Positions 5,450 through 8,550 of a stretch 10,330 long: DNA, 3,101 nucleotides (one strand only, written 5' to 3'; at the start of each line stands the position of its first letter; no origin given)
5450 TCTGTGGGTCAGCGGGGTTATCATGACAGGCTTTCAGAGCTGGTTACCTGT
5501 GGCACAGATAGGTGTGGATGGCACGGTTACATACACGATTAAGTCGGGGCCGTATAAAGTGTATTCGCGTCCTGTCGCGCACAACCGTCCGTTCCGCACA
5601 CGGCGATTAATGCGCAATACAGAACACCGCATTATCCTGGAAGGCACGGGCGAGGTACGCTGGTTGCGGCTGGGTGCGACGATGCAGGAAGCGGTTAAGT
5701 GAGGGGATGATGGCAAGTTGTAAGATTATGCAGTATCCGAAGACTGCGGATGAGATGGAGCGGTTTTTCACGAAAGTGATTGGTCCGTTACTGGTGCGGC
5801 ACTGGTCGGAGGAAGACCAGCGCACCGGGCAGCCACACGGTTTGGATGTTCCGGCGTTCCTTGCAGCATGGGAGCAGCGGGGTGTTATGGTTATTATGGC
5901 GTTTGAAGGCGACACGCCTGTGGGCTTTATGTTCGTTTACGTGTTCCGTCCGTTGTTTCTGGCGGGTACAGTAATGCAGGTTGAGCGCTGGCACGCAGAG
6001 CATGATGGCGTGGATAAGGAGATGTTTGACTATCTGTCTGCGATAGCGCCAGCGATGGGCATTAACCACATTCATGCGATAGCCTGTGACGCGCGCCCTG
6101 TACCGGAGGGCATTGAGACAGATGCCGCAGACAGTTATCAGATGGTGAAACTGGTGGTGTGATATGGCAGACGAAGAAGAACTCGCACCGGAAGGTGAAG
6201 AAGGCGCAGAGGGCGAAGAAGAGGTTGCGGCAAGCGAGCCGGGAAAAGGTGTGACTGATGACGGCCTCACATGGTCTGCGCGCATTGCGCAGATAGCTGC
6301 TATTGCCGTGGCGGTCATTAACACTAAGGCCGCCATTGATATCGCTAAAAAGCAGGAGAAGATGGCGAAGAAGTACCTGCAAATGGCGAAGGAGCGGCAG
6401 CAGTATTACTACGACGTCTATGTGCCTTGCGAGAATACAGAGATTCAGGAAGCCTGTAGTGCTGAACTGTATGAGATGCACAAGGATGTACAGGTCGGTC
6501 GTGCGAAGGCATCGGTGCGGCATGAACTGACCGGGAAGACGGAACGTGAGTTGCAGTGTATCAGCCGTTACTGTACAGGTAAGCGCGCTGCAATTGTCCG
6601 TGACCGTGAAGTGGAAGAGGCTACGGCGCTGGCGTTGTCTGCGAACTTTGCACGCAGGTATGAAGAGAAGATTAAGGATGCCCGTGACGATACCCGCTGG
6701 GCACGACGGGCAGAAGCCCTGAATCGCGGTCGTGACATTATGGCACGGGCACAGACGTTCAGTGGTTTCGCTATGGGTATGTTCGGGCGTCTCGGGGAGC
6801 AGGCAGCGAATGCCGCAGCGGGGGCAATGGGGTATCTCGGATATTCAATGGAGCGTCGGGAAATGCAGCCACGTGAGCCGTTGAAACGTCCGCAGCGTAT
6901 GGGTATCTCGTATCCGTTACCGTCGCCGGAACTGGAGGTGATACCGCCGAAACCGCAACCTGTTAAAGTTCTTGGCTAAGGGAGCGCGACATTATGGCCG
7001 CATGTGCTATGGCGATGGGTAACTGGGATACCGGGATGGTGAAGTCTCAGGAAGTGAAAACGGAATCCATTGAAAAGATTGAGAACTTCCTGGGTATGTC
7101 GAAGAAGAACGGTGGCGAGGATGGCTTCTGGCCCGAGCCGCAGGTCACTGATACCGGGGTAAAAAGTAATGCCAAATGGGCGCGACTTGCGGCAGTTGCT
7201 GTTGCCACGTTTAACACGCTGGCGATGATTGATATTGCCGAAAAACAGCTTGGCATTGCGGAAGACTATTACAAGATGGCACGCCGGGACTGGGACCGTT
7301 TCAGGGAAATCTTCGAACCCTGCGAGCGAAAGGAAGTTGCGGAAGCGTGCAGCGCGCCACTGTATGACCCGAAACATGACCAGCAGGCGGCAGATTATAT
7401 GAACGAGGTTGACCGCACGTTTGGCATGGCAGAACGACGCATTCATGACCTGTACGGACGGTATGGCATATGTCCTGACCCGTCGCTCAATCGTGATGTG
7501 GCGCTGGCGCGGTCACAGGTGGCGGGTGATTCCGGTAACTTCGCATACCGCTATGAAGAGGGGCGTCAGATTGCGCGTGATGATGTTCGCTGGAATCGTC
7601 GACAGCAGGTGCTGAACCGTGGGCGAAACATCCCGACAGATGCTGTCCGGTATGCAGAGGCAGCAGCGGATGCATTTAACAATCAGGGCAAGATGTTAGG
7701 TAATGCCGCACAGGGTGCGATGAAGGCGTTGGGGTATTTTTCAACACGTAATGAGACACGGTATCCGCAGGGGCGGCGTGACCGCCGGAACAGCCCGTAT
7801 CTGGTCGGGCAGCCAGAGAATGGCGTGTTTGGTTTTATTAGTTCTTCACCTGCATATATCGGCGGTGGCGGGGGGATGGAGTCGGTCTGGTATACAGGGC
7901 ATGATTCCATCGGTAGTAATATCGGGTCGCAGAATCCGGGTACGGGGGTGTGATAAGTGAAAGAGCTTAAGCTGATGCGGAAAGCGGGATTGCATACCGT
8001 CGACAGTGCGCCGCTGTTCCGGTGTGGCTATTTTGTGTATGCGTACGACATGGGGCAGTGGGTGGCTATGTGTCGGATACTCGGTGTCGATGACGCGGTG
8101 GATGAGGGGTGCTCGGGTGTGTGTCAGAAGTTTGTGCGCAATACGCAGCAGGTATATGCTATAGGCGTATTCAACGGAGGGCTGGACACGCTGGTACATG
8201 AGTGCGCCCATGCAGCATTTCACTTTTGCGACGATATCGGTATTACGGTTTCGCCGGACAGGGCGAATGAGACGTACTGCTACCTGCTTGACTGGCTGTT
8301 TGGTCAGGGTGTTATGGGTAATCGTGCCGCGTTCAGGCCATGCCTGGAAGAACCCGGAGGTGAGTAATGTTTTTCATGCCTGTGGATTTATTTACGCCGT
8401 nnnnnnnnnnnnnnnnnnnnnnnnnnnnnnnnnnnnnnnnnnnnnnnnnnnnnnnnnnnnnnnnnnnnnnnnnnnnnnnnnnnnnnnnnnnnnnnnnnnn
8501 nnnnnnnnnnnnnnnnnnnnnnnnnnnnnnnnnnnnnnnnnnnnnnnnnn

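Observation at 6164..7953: Tandem pair of diverged paralogous genes in the middle of the virion operon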

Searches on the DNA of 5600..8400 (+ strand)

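Call 95: search_dna_similar(query=window:5600-8400:+, collection=ecoli_genomes, mode=near, max_rows=10)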
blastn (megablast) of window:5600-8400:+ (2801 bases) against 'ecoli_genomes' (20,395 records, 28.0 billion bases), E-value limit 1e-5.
No match.
